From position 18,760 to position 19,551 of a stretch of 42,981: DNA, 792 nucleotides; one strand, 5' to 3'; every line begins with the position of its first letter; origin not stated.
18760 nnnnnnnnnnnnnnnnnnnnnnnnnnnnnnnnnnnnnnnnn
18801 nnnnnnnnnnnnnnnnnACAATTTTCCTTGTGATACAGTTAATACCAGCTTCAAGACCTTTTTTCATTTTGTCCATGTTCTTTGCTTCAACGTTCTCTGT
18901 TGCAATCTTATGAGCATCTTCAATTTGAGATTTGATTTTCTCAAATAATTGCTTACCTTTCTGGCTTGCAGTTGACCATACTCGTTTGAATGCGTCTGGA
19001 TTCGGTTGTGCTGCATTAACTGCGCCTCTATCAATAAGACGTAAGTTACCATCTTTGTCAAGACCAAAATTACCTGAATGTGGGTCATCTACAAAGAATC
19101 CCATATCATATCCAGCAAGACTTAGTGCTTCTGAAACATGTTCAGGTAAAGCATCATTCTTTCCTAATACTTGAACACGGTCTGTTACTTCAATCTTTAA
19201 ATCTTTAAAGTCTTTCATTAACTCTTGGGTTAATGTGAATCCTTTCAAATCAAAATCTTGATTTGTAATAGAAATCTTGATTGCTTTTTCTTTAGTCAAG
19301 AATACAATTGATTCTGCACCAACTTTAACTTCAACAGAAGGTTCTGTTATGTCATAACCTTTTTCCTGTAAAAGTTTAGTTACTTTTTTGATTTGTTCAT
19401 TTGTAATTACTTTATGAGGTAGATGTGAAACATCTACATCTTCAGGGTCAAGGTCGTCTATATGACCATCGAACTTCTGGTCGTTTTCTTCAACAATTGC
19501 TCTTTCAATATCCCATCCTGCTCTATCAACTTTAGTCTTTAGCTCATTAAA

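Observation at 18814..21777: Giant internal (ejected) protein carrying a GNAT acetyltransferase domain and a possible minimal kinase-like domain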

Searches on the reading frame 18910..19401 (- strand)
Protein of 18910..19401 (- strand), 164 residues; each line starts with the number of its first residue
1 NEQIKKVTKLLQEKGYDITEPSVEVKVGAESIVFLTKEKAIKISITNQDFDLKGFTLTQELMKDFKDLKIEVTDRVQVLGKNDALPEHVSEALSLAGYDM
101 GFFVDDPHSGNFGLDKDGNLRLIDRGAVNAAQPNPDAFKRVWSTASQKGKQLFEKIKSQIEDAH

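Call 18: search_solved_structures(query=A1, max_evalue=10, show_alignments=3)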
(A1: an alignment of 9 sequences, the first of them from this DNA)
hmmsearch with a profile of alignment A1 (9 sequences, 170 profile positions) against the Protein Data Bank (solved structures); distinct sequences matched with E-value up to 10: 82 (the best 60 are shown).
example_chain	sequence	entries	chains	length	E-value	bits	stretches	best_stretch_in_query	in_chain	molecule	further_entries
6ne2_B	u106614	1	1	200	0.038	16.6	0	7-56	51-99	Designed repeat protein binder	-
6ccy_A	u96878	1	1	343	0.09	15.4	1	92-138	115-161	RAC-alpha serine/threonine-protein kinase,PIFtide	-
9zbk_E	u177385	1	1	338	0.096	15.3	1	92-138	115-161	RAC-alpha serine/threonine-protein kinase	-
6buu_A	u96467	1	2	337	0.096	15.3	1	92-138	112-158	RAC-alpha serine/threonine-protein kinase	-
4gv1_A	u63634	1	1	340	0.097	15.3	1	92-138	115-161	RAC-alpha serine/threonine-protein kinase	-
3ocb_A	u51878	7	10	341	0.098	15.3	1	92-138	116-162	v-akt murine thymoma viral oncogene homolog 1 (AKT1) | RAC-alpha serine/threonine-protein kinase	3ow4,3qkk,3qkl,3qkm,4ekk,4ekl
3cqu_A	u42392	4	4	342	0.098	15.3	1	92-138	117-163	RAC-alpha serine/threonine-protein kinase | v-akt murine thymoma viral oncogene homolog 1 (AKT1)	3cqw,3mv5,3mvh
6npz_A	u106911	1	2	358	0.11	15.2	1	92-138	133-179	RAC-alpha serine/threonine-protein kinase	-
6yfz_A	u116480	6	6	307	0.12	15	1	87-133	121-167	Dual specificity mitogen-activated protein kinase kinase 7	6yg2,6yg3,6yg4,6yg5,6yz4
8uvy_A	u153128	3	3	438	0.12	15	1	92-138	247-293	RAC-alpha serine/threonine-protein kinase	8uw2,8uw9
8uw7_A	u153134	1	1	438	0.12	15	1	92-138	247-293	RAC-alpha serine/threonine-protein kinase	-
7apj_A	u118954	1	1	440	0.13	14.9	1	92-138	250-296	RAC-alpha serine/threonine-protein kinase,Non-specific serine/threonine protein kinase,RAC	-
6ne4_B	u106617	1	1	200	0.13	14.9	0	7-56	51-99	Designed repeat binding protein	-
6ib0_A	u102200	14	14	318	0.13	14.9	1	87-133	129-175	Dual specificity mitogen-activated protein kinase kinase 7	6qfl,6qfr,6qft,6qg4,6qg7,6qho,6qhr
6ib2_A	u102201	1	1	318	0.13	14.9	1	87-133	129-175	Dual specificity mitogen-activated protein kinase kinase 7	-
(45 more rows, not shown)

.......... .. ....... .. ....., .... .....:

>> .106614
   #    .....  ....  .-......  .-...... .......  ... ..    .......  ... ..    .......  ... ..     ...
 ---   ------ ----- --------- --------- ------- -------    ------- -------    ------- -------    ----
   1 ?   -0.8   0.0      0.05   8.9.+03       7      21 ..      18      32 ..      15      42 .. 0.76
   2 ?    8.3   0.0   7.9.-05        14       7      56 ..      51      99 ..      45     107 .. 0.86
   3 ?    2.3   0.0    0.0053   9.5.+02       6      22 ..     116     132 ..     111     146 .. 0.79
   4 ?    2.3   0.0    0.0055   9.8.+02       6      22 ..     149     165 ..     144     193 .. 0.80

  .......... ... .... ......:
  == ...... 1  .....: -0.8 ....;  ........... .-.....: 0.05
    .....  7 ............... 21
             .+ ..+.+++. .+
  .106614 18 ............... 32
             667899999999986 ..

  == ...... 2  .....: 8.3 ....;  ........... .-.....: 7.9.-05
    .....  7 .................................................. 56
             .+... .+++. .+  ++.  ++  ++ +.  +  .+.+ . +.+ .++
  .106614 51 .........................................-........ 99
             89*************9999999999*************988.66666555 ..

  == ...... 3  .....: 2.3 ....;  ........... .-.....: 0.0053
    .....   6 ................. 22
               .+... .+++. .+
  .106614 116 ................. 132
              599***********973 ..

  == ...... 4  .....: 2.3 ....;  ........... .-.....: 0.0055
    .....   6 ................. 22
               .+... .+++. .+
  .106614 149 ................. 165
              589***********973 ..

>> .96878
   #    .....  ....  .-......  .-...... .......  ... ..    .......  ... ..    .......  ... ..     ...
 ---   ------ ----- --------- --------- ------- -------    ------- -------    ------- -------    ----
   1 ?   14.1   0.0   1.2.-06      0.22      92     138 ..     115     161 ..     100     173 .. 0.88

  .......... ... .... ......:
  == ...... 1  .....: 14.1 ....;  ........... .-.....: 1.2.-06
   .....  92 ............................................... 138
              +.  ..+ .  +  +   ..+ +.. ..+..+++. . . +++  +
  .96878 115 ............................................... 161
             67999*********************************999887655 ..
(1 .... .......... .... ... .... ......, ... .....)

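Call 19: search_protein_families(library=pfam, alignment_id=A1, max_evalue=1)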
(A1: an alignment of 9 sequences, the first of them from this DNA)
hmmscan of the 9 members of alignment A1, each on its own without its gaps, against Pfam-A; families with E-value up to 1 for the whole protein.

A. member 1, seq(164 aa): 5 families
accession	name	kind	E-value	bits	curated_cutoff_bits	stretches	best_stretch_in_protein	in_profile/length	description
PF03109.22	ABC1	-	9e-06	25.4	22.9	1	57-134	145-220/244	ABC1 atypical kinase-like domain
PF17215.9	Rrp44_S1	-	0.01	16.3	23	1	26-78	21-72/89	S1 domain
PF11082.13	DUF2880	-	0.12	13.2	25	1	127-147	39-59/79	Protein of unknown function (DUF2880)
PF12732.12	YtxH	-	0.24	12.3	37.5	0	145-163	19-37/71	YtxH-like protein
PF06738.18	ThrE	-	0.29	11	26.3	1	22-98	35-115/241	Putative threonine/serine exporter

B. families by the number of members that match (of 9 scanned): 12 families
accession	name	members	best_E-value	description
PF03109.22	ABC1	3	9e-06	ABC1 atypical kinase-like domain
PF17215.9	Rrp44_S1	1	0.01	S1 domain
PF15436.11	PGBA_N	1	0.044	Plasminogen-binding protein pgbA N-terminal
PF25369.1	SH3_VIII-1_N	1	0.049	Myosin-1-like, N-terminal SH3 domain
PF08336.16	P4Ha_N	1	0.051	Prolyl 4-Hydroxylase alpha-subunit, N-terminal region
PF11082.13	DUF2880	1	0.12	Protein of unknown function (DUF2880)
PF22659.2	YycE-like_C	1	0.15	YycE-like C-terminal domain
PF01842.31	ACT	1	0.17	ACT domain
PF07927.17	HicA_toxin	1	0.21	HicA toxin of bacterial toxin-antitoxin,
PF12260.14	PIP49_C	1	0.23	Protein-kinase domain of FAM69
PF12732.12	YtxH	1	0.24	YtxH-like protein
PF06738.18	ThrE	1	0.29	Putative threonine/serine exporter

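Call 26: search_protein_representatives(alignment_id=A1)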
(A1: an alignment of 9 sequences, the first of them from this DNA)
Query: 9 sequences, 170 profile positions. Proteins with E-value up to 0.001 (for the whole library): 52; up to 1e-10: 12; up to 1e-30: 5. The best 52 are listed.
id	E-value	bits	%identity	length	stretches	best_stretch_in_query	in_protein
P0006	2.8e-56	205.9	-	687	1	2-170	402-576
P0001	7.6e-56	204.5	-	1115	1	1-170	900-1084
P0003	4.8e-53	195.4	-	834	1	1-170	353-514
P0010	6.4e-50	185.2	-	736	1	2-169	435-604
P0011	2.9e-40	153.8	-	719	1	3-170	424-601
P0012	3.0e-28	114.7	-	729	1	5-168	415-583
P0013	7.5e-25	103.6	-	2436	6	102-161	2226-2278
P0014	1.6e-21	92.7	-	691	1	6-169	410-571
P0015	2.6e-16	75.8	-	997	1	4-137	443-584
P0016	5.5e-16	74.7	-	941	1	11-140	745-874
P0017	5.5e-13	65.0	-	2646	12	94-134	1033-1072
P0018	2.0e-11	59.9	-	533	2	52-161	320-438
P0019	4.5e-10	55.5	-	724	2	67-142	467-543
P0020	5.1e-10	55.3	-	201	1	95-169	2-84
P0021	8.4e-10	54.6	-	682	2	67-139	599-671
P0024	6.7e-07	45.2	-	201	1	5-142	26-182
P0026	2.4e-06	43.4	-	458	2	98-134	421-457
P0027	1.0e-05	41.3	-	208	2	85-129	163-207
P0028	1.4e-05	40.9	-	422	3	85-147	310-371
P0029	1.8e-05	40.5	-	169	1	53-132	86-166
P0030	2.6e-05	40.0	-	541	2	103-148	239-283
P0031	4.1e-05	39.3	-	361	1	89-165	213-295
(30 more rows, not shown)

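Call 28: search_protein_families(library=pfam, proteins=[P0018, P0019, P0021, P0024, P0026, P0027, P0028, P0029, P0030, P0031], max_evalue=0.01)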
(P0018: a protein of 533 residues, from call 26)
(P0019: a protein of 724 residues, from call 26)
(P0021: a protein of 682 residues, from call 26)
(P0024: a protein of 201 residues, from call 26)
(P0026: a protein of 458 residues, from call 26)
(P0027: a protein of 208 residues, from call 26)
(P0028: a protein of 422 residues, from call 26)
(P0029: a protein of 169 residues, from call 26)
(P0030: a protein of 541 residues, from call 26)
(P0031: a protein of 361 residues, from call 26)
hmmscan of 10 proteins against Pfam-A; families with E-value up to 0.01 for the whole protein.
P0018 (533 aa): 1 family
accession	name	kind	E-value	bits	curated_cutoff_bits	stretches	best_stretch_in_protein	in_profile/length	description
PF03109.22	ABC1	-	0.0075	15.9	22.9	0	351-430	162-239/244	ABC1 atypical kinase-like domain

P0019 (724 aa): 3 families
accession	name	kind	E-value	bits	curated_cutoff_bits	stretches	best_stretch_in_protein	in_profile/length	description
PF03109.22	ABC1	-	9.6e-06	25.3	22.9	0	675-718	169-212/244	ABC1 atypical kinase-like domain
PF13489.12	Methyltransf_23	-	7e-05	23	27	1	211-252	22-61/164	Methyltransferase domain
PF19250.5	DUF5898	-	0.0021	18.4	28.9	0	473-519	62-107/109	Family of unknown function (DUF5898)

P0021 (682 aa): 3 families
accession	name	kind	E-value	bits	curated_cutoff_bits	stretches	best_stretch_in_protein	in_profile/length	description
PF18760.7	ART-PolyVal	-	2e-09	38.8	31.2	1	342-479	9-133/140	ADP-Ribosyltransferase in polyvalent proteins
PF13151.12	DUF3990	-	3.1e-06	27.4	32.2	1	342-413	3-72/152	Protein of unknown function (DUF3990)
PF03109.22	ABC1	-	2.8e-05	23.8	22.9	0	276-323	168-215/244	ABC1 atypical kinase-like domain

P0024 (201 aa): 2 families
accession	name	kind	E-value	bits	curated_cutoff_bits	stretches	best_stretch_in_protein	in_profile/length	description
PF00069.31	Pkinase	-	4.9e-05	23.3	31.7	1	134-173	112-151/263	Protein kinase domain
PF03109.22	ABC1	-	0.00029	20.5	22.9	1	120-170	167-217/244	ABC1 atypical kinase-like domain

P0026 (458 aa): 1 family
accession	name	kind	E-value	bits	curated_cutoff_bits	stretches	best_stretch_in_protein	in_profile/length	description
PF03109.22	ABC1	-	0.0018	17.9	22.9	0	193-234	185-226/244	ABC1 atypical kinase-like domain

P0027 (208 aa): 2 families
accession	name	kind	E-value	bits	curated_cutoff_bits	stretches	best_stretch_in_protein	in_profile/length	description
PF00069.31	Pkinase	-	4.8e-05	23.3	31.7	1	164-208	99-142/263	Protein kinase domain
PF18762.7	Kinase-PolyVal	-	0.00039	20.9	27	0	43-81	24-61/160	Serine/Threonine/Tyrosine Kinase found in polyvalent proteins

P0028 (422 aa): 1 family
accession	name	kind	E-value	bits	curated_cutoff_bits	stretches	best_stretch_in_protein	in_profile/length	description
PF10133.14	CooT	-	0.00074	20.2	27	0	228-264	18-53/60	CO dehydrogenase accessory protein CooT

P0029 (169 aa): 2 families
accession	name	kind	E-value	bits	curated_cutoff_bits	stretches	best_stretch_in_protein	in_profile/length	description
PF01636.29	APH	-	0.0024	18.1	23.2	0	144-168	173-198/239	Phosphotransferase enzyme family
PF03881.20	Fructosamin_kin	-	0.0059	16.3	22.4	0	74-134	55-114/288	Fructosamine kinase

P0030 (541 aa): 0 families

P0031 (361 aa): 0 families

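Call 66: search_protein_families(library=pfam, proteins=[P0011, P0012, P0014, P0015, P0016], max_evalue=0.01)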
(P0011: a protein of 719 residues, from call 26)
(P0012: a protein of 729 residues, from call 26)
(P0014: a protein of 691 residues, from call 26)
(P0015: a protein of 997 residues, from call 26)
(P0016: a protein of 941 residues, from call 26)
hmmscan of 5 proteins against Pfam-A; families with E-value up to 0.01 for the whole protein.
P0011 (719 aa): 0 families

P0012 (729 aa): 0 families

P0014 (691 aa): 2 families
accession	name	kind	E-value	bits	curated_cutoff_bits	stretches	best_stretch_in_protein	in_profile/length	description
PF22170.1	AnkX_ins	-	0.0024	18.5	27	1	199-252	22-70/83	Phosphocholine transferase AnkX insertion domain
PF25369.1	SH3_VIII-1_N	-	0.0085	15.9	27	0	431-453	20-42/45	Myosin-1-like, N-terminal SH3 domain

P0015 (997 aa): 0 families

P0016 (941 aa): 0 families
